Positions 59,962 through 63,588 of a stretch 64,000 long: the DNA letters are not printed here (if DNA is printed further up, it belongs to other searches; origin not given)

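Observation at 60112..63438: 1108-aa one-component transmembrane regulator combining SARP/BTAD DNA-binding, a YVTN beta-propeller and a family-5 solute-binding domain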

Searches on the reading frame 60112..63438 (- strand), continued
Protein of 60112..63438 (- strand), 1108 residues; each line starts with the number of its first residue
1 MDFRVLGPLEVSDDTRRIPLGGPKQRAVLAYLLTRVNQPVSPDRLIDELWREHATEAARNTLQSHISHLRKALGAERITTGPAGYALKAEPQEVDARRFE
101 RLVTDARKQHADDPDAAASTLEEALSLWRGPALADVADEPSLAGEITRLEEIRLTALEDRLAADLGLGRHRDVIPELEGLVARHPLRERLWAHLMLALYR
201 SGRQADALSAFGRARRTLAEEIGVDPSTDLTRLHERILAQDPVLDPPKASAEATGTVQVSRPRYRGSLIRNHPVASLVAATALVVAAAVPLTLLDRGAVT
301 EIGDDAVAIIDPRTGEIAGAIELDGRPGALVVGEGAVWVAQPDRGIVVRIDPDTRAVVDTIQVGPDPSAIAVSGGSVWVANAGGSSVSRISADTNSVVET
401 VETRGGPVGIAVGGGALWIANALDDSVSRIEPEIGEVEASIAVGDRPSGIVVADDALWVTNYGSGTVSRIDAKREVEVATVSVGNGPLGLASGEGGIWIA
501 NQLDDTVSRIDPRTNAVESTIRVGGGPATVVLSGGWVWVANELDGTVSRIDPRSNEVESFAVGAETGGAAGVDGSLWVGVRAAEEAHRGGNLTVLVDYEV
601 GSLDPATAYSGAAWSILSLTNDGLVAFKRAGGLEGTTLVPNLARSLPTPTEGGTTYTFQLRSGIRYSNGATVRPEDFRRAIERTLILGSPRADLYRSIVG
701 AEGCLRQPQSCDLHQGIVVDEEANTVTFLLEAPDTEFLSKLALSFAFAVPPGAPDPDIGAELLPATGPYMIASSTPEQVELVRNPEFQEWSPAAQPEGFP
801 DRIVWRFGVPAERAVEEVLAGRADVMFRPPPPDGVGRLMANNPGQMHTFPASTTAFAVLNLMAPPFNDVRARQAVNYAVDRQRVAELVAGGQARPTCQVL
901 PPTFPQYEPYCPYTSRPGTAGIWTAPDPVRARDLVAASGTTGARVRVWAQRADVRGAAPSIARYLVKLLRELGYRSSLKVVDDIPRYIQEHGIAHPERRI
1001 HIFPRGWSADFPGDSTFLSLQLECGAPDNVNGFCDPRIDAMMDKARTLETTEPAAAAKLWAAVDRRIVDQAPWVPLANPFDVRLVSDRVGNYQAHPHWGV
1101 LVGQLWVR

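Call 83: search_protein_representatives(protein=window:60112-63438:-)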
Query: 1108 residues. Proteins with E-value up to 0.001 (for the whole library): 116910; up to 1e-10: 63383; up to 1e-30: 23448. The best 150 are listed.
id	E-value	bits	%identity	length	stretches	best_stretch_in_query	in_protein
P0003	0.0e+00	1198.5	56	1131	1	1-1108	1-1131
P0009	0.0e+00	1044.7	48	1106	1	2-1108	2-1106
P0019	3.2e-283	959.1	49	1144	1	1-1107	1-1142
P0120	5.1e-274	928.6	45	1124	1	1-1108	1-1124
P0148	1.5e-265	900.6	46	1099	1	1-1108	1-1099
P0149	2.0e-264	896.9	47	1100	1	1-1107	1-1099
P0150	2.2e-264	896.7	45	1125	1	1-1107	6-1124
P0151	7.4e-258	875.1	44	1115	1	1-1108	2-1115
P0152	4.2e-257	872.7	46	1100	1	1-1108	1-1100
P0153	5.5e-257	872.2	45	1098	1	1-1108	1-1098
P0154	8.1e-256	868.4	46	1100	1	1-1108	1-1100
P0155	1.5e-252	857.6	45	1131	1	1-1107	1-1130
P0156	2.1e-250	850.4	44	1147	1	2-1108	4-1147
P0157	7.7e-249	845.3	43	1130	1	3-1108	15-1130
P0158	2.2e-248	843.8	45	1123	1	12-1108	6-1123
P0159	2.7e-248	843.5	44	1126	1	1-1108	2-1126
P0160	1.4e-247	841.1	46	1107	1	2-1108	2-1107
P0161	2.7e-245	833.5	44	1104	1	1-1108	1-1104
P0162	3.8e-245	833.0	45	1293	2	276-1107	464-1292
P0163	2.7e-243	826.9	43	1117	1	2-1108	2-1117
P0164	3.3e-243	826.6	43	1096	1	1-1108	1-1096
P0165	1.1e-242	824.9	43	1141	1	1-1108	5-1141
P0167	2.5e-242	823.7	44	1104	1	2-1108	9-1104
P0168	5.1e-242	822.7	43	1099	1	1-1108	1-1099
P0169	7.3e-240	815.6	44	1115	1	2-1108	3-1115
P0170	2.3e-239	813.9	45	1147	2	269-1108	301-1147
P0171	3.6e-238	810.0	44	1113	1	1-1108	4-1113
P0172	2.4e-237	807.2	43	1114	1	2-1108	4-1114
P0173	1.6e-236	804.5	41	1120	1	2-1108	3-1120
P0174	3.4e-236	803.4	45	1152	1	1-1108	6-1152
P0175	3.8e-236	803.3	43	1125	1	2-1108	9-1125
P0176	1.7e-235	801.1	48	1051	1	273-1108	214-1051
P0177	3.5e-234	796.7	45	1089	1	1-1108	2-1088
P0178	2.0e-233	794.2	44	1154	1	2-1108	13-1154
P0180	1.9e-232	791.0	43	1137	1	2-1108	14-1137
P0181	2.6e-232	790.6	42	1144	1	1-1108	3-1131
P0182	3.4e-232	790.2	43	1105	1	1-1108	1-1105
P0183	4.1e-231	786.6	43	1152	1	2-1108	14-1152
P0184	5.8e-231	786.1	43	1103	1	1-1108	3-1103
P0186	1.7e-227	774.6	47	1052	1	250-1108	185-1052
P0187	1.8e-227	774.5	43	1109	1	1-1108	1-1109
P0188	2.4e-227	774.1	43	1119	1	2-1108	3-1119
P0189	7.7e-227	772.4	42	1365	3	243-1108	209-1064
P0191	6.7e-226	769.3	49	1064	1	260-1108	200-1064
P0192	1.2e-225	768.5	45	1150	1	3-1108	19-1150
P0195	8.8e-224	762.3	44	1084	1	1-1108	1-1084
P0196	2.0e-223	761.1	42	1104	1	1-1108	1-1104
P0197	2.2e-223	761.0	43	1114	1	3-1108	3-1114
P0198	3.7e-222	757.0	43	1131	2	276-1107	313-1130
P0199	1.4e-221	755.0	40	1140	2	246-1108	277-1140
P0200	5.1e-221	753.2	42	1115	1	3-1108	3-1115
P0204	2.7e-218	744.1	41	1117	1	2-1108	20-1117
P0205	3.4e-218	743.8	46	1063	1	252-1108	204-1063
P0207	7.1e-218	742.7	45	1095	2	236-1107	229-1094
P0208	7.3e-217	739.4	42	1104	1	1-1108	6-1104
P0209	1.1e-216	738.8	42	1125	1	1-1108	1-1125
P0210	8.6e-215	732.5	41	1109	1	1-1108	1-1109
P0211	2.3e-212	724.5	42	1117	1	2-1108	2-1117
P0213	6.7e-212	723.0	41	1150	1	2-1108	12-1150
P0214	1.4e-211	721.9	41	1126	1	2-1108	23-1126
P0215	1.5e-211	721.8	45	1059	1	221-1108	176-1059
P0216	1.0e-209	715.7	41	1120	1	1-1108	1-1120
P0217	1.5e-209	715.2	42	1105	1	1-1108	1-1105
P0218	2.8e-208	711.0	42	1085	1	1-1108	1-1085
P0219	3.0e-208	710.9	40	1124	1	1-1108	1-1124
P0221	4.4e-208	710.3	40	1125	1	6-1108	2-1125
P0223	1.9e-207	708.2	42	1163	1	4-1108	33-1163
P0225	6.4e-206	703.2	40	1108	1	2-1108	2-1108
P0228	7.6e-205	699.6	42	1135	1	2-1108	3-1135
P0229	9.6e-205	699.3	46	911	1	270-1108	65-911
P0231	2.2e-204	698.1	41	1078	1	32-1108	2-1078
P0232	4.9e-204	696.9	44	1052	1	271-1108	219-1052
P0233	1.3e-203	695.5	41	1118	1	22-1108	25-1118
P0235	1.9e-202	691.7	41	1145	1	1-1108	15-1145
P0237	2.6e-201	687.9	42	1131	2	274-1108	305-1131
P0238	4.0e-201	687.3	42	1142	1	22-1108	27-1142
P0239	8.8e-201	686.1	41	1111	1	3-1108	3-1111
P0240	4.3e-200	683.9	40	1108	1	6-1108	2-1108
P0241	6.6e-200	683.3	42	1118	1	2-1108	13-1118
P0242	1.5e-199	682.1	45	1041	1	274-1108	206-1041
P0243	1.8e-199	681.8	41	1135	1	1-1108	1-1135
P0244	1.9e-199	681.8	45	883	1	238-1108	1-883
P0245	3.4e-199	680.9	44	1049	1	273-1108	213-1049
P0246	6.2e-199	680.0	43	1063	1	4-1108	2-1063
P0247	1.3e-198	678.9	40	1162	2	251-1108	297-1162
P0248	1.6e-198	678.6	40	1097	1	1-1108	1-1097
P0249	2.9e-198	677.8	41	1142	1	22-1108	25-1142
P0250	7.8e-198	676.4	47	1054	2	478-1108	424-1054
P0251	9.2e-198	676.2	42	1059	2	299-1108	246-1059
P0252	5.3e-197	673.6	43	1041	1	275-1108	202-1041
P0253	9.1e-197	672.9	42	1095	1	20-1108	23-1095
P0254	1.2e-196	672.5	41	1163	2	287-1108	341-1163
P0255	1.3e-196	672.3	44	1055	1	236-1108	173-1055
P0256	6.2e-196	670.1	46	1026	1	270-1108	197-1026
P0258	1.3e-193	662.4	40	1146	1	4-1108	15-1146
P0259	1.5e-193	662.2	42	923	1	197-1108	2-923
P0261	2.6e-192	658.1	46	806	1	305-1108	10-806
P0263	4.7e-192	657.3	45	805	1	307-1108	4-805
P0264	8.0e-192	656.5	44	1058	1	259-1108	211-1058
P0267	3.3e-190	651.2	45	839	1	283-1108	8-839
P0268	1.6e-189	648.9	41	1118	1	16-1108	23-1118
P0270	6.8e-189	646.8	38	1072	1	29-1108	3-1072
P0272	1.4e-188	645.8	41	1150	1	19-1108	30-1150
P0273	1.7e-188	645.5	43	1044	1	273-1108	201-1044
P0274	2.2e-188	645.1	43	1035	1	269-1108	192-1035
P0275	5.9e-188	643.7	41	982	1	147-1108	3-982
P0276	2.5e-186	638.3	42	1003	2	407-1108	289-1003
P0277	4.0e-186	637.6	43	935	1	274-1108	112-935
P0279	6.3e-186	637.0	41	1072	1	1-1108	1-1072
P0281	3.1e-185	634.7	43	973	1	163-1108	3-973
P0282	7.3e-185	633.4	45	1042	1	259-1108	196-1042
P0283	1.0e-184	632.9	43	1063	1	278-1108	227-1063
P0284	1.1e-184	632.8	39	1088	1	29-1108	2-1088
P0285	1.5e-184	632.4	42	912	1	218-1108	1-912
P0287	6.1e-184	630.4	39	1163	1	2-1108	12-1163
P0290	1.7e-183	628.9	40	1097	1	15-1108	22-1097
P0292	6.4e-183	627.0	44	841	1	279-1108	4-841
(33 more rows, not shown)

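Call 84: search_protein_families(library=pfam, proteins=[P0162, P0170, P0176, P0189, P0198, P0199, P0207, P0254], max_evalue=0.001)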
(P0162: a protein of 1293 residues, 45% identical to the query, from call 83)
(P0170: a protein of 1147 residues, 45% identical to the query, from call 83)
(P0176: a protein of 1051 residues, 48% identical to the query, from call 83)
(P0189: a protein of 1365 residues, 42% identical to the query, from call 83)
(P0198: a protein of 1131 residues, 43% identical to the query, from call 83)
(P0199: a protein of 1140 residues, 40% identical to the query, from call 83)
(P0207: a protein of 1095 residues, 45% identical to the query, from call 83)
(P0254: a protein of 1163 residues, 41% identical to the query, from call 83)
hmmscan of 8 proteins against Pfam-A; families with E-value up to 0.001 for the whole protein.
P0162 (1293 aa): 9 families
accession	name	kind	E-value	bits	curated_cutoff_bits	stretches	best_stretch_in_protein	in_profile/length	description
PF00496.27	SBP_bac_5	-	2.5e-50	172.1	32.4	1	826-1199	1-360/368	Bacterial extracellular solute-binding proteins, family 5 Middle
PF03704.23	BTAD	-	7.6e-47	159.8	22.1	1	94-239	1-146/146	Bacterial transcriptional activator domain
PF24684.1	Vgb_lyase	-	3.1e-21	75.9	50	2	513-742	12-253/290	Virginiamycin B lyase family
PF21783.3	YNCE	-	1.5e-10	41.4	27.1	0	576-660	52-137/339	YNCE-like beta-propeller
PF00486.34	Trans_reg_C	-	1.5e-09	38.2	26.2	1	23-78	8-67/77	Transcriptional regulatory protein, C terminal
PF00211.25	Guanylate_cyc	-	7.3e-09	35.9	21.9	1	272-406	7-156/183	Adenylate and Guanylate cyclase catalytic domain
PF21959.2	DUF6923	-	1.7e-08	35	27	1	603-688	97-183/234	Repeat of unknown function (DUF6923)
PF16819.11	DUF5074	-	0.00066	19.3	27.2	0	516-591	146-222/353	Domain of unknown function (DUF5074)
PF08450.18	SGL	-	0.00067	19.8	26.3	0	524-571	195-245/246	SMP-30/Gluconolactonase/LRE-like region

P0170 (1147 aa): 6 families
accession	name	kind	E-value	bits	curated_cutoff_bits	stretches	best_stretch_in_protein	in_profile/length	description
PF03704.23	BTAD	-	1.6e-48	165.2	22.1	1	99-244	1-146/146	Bacterial transcriptional activator domain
PF00496.27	SBP_bac_5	-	9.4e-43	147.2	32.4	1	674-1058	1-365/368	Bacterial extracellular solute-binding proteins, family 5 Middle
PF24684.1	Vgb_lyase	-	3.2e-14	52.9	50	1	338-472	71-211/290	Virginiamycin B lyase family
PF00486.34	Trans_reg_C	-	7.4e-14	52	26.2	1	22-92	7-77/77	Transcriptional regulatory protein, C terminal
PF21959.2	DUF6923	-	7.4e-10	39.4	27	0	451-512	96-161/234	Repeat of unknown function (DUF6923)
PF08450.18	SGL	-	0.00053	20.1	26.3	0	359-406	180-228/246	SMP-30/Gluconolactonase/LRE-like region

P0176 (1051 aa): 6 families
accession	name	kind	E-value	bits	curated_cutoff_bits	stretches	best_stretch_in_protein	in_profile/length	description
PF00496.27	SBP_bac_5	-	5.6e-55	187.4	32.4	1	579-971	1-367/368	Bacterial extracellular solute-binding proteins, family 5 Middle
PF24684.1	Vgb_lyase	-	3.9e-15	55.9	50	1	267-494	15-253/290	Virginiamycin B lyase family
PF21783.3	YNCE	-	1.6e-08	34.7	27.1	1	436-501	41-108/339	YNCE-like beta-propeller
PF21959.2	DUF6923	-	3.7e-06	27.3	27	0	392-481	95-184/234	Repeat of unknown function (DUF6923)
PF08450.18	SGL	-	5.9e-05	23.2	26.3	0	306-346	185-226/246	SMP-30/Gluconolactonase/LRE-like region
PF16819.11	DUF5074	-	8.9e-05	22.1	27.2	0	405-499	117-220/353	Domain of unknown function (DUF5074)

P0189 (1365 aa): 5 families
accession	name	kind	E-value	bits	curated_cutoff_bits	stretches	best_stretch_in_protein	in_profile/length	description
PF00496.27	SBP_bac_5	-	8.2e-51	173.7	32.4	1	602-982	1-365/368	Bacterial extracellular solute-binding proteins, family 5 Middle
PF21959.2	DUF6923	-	4.6e-15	56.5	27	0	1230-1311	107-183/234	Repeat of unknown function (DUF6923)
PF21783.3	YNCE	-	1.2e-09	38.4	27.1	1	457-544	39-128/339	YNCE-like beta-propeller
PF16819.11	DUF5074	-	1.8e-07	31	27.2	0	354-466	130-241/353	Domain of unknown function (DUF5074)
PF08450.18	SGL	-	0.00014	22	26.3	0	477-528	172-224/246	SMP-30/Gluconolactonase/LRE-like region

P0198 (1131 aa): 6 families
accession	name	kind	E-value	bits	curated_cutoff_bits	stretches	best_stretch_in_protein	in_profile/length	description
PF00496.27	SBP_bac_5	-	6.8e-49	167.4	32.4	1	675-1039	1-352/368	Bacterial extracellular solute-binding proteins, family 5 Middle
PF03704.23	BTAD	-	1.4e-47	162.2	22.1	1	95-240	1-146/146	Bacterial transcriptional activator domain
PF00486.34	Trans_reg_C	-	5.4e-10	39.6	26.2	1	23-88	7-77/77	Transcriptional regulatory protein, C terminal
PF16819.11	DUF5074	-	4.5e-08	33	27.2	0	521-599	139-219/353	Domain of unknown function (DUF5074)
PF21959.2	DUF6923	-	5.7e-08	33.3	27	0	416-515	98-205/234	Repeat of unknown function (DUF6923)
PF01436.27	NHL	-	1.4e-05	25.3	20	0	490-509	6-26/28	NHL repeat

P0199 (1140 aa): 7 families
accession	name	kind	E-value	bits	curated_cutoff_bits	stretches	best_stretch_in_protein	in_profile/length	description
PF00496.27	SBP_bac_5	-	8.6e-52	176.9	32.4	1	674-1056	2-363/368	Bacterial extracellular solute-binding proteins, family 5 Middle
PF03704.23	BTAD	-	2.4e-40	138.7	22.1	1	98-243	1-146/146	Bacterial transcriptional activator domain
PF24684.1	Vgb_lyase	-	6.6e-11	42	50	1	371-540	108-285/290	Virginiamycin B lyase family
PF08450.18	SGL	-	3e-08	34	26.3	0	545-611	169-235/246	SMP-30/Gluconolactonase/LRE-like region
PF00486.34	Trans_reg_C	-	3.1e-08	34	26.2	1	23-79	7-63/77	Transcriptional regulatory protein, C terminal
PF21959.2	DUF6923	-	1.7e-07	31.7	27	0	531-614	98-181/234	Repeat of unknown function (DUF6923)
PF07719.23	TPR_2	-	8.3e-05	22.9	27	0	108-132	6-30/34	Tetratricopeptide repeat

P0207 (1095 aa): 6 families
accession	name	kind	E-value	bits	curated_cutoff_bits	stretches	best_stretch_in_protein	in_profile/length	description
PF00496.27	SBP_bac_5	-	1.3e-43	150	32.4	1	629-1001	1-359/368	Bacterial extracellular solute-binding proteins, family 5 Middle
PF03704.23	BTAD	-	7.2e-24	85.3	22.1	1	54-198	1-146/146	Bacterial transcriptional activator domain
PF21783.3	YNCE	-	1.7e-12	47.8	27.1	1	365-427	39-103/339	YNCE-like beta-propeller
PF21959.2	DUF6923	-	8.9e-08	32.6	27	0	314-411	87-183/234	Repeat of unknown function (DUF6923)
PF16819.11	DUF5074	-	2.9e-07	30.3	27.2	0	318-397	146-226/353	Domain of unknown function (DUF5074)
PF08450.18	SGL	-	0.0003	20.9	26.3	0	325-365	194-234/246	SMP-30/Gluconolactonase/LRE-like region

P0254 (1163 aa): 5 families
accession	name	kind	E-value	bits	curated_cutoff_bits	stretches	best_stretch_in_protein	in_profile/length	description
PF00496.27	SBP_bac_5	-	9.9e-49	166.8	32.4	1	697-1067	2-358/368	Bacterial extracellular solute-binding proteins, family 5 Middle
PF03704.23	BTAD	-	4.2e-44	150.9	22.1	1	102-246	1-146/146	Bacterial transcriptional activator domain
PF21959.2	DUF6923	-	1.4e-07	32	27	0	562-636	111-184/234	Repeat of unknown function (DUF6923)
PF01436.27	NHL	-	1.1e-06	28.8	20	0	501-522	3-25/28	NHL repeat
PF00486.34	Trans_reg_C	-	2.1e-06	28.2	26.2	1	27-94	8-76/77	Transcriptional regulatory protein, C terminal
